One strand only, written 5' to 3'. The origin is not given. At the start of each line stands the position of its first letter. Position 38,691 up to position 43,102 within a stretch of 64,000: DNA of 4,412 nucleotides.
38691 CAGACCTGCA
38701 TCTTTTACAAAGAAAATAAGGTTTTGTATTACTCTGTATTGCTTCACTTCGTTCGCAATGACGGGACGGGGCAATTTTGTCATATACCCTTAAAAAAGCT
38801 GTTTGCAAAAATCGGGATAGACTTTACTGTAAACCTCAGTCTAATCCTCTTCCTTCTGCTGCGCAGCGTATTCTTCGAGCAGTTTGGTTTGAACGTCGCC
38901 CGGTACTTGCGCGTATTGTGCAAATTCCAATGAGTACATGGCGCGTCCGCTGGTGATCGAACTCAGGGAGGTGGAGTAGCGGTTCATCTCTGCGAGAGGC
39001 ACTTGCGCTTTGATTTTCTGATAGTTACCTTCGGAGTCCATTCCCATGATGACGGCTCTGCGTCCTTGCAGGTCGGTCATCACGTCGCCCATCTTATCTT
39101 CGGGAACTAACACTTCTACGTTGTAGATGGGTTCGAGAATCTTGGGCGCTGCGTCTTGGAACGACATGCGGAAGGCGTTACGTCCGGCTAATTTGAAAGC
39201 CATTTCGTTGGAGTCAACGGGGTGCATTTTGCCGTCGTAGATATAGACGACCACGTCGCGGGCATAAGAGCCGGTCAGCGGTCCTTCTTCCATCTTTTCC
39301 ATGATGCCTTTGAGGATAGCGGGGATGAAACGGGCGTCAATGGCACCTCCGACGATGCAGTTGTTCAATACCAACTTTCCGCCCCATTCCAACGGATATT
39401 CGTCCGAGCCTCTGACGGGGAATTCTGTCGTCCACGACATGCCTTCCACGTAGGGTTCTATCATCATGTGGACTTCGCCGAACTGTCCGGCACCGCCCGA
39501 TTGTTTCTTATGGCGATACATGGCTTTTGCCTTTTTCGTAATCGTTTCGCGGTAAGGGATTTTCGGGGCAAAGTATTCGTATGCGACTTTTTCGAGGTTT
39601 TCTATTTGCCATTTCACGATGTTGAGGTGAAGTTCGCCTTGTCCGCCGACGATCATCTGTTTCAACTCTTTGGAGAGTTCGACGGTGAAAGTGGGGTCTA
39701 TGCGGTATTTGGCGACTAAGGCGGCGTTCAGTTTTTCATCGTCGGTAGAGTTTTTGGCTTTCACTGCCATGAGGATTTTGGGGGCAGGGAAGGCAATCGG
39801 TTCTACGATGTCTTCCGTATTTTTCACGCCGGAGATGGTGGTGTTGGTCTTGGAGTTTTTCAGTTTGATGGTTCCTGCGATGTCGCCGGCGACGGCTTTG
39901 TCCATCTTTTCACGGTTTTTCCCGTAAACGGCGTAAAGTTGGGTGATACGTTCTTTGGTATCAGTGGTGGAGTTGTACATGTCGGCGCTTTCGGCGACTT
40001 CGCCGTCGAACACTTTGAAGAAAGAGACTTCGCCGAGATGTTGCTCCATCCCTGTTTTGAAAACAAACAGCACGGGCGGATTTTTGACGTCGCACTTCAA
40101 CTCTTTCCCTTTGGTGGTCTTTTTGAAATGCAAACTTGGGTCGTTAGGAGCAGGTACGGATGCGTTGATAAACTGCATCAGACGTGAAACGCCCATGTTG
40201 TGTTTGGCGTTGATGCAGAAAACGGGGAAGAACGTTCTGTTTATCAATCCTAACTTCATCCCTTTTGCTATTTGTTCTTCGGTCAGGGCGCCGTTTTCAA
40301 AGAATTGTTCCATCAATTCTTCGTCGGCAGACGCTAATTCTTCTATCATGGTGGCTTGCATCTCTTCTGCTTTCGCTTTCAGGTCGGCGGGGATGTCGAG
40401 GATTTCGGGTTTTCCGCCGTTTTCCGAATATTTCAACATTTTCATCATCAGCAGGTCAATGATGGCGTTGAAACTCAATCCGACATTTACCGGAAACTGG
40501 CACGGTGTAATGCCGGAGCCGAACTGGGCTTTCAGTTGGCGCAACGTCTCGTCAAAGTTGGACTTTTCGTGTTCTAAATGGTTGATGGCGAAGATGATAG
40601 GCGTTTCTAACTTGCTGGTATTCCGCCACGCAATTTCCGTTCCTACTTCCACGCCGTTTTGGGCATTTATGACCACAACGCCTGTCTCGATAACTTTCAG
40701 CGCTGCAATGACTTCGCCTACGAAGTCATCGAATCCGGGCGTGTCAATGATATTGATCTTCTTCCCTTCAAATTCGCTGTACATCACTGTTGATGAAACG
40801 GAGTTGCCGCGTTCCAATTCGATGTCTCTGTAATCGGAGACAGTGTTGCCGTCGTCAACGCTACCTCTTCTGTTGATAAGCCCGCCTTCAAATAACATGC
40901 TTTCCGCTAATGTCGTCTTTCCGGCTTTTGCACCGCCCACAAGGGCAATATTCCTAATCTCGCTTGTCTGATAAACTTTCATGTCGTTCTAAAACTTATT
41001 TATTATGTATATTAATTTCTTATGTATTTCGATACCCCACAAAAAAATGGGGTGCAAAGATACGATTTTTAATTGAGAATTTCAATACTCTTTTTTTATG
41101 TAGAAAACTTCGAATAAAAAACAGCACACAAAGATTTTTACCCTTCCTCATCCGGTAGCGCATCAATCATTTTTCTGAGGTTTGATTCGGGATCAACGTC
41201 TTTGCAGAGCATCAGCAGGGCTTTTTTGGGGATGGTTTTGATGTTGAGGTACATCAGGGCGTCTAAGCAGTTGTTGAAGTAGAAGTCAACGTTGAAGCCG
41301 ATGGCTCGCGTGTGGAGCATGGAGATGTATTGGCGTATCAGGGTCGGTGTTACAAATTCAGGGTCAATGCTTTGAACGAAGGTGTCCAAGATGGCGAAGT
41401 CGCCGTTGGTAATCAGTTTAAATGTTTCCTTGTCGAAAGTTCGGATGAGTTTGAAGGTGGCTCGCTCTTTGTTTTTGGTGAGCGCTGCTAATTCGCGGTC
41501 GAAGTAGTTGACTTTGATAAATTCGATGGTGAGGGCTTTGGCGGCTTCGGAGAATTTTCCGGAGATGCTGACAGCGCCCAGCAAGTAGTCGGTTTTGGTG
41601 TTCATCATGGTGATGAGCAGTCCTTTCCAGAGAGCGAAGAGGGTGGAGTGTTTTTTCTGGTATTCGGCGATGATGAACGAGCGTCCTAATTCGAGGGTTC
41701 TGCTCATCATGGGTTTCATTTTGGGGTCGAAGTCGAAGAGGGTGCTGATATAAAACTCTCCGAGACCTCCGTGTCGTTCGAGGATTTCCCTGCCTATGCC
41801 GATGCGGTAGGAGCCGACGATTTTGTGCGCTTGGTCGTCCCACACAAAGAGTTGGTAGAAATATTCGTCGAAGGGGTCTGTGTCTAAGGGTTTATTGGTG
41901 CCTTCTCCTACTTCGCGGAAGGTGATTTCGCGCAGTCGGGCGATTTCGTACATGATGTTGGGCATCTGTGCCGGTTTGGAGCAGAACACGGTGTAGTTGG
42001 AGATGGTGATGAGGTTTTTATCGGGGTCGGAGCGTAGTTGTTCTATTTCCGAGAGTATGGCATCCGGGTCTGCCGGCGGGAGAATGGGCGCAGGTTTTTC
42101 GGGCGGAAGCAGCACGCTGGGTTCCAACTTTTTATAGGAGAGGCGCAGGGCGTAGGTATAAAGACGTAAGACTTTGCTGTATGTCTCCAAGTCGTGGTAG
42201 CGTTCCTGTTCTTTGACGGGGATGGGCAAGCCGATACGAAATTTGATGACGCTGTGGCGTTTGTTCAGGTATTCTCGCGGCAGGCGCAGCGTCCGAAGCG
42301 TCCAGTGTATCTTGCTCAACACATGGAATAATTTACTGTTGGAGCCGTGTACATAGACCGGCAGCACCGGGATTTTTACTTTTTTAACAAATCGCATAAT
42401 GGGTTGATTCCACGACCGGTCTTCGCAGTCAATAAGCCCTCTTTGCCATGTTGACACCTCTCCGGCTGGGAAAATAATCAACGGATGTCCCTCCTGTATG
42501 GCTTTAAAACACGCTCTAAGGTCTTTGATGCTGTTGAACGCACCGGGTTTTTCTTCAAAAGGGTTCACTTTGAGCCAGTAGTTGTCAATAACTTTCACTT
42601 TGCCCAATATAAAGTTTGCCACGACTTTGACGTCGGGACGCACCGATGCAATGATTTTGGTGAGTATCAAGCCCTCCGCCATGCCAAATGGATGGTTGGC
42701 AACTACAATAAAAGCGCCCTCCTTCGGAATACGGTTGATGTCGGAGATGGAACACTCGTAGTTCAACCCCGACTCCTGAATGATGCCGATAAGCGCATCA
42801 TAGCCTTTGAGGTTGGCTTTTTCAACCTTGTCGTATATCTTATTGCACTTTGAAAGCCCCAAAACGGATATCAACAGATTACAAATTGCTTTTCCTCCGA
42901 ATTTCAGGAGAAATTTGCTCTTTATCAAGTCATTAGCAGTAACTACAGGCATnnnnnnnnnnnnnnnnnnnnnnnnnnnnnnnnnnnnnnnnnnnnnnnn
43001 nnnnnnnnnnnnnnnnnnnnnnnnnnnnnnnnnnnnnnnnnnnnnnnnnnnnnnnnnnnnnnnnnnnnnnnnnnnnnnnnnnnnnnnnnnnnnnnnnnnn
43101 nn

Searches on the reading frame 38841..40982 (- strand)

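Call 47: search_protein_families(library=pfam, proteins=[window:38841-40982:-], max_evalue=0.001)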
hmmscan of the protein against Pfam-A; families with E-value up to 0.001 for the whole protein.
window:38841-40982:- (713 aa): 6 families
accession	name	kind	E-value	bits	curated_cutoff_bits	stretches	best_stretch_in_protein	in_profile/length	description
PF00009.33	GTP_EFTU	-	1.8e-36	126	26.5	1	8-277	2-187/188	Elongation factor Tu GTP binding domain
PF03764.24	EFG_IV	-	8.7e-31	106.7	24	1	473-611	1-120/121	Elongation factor G, domain IV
PF00679.30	EFG_C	-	2.3e-28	98.5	27.9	1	615-700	2-88/89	Elongation factor G C-terminus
PF14492.12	EFG_III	-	4.4e-16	59.1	27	1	398-467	1-70/75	Elongation Factor G, domain III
PF22042.2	EF-G_D2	-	2.7e-11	43.9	27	1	306-383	5-81/84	Elongation factor G domain 2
PF03144.31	GTP_EFTU_D2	-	3.5e-07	31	30.3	1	317-379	1-68/73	Elongation factor Tu domain 2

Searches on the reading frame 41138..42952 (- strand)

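Call 47: search_protein_families(library=pfam, proteins=[window:41138-42952:-], max_evalue=0.001)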
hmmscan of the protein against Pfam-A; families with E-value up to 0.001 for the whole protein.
window:41138-42952:- (604 aa): 2 families
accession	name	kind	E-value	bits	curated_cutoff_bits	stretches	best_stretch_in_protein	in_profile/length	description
PF13444.12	Acetyltransf_5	-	4.5e-22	79.1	22.4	1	340-440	1-100/102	Acetyltransferase (GNAT) domain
PF19576.4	Acyltransf_2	-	2.9e-16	59.6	27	1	68-272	59-262/266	Acyltransferase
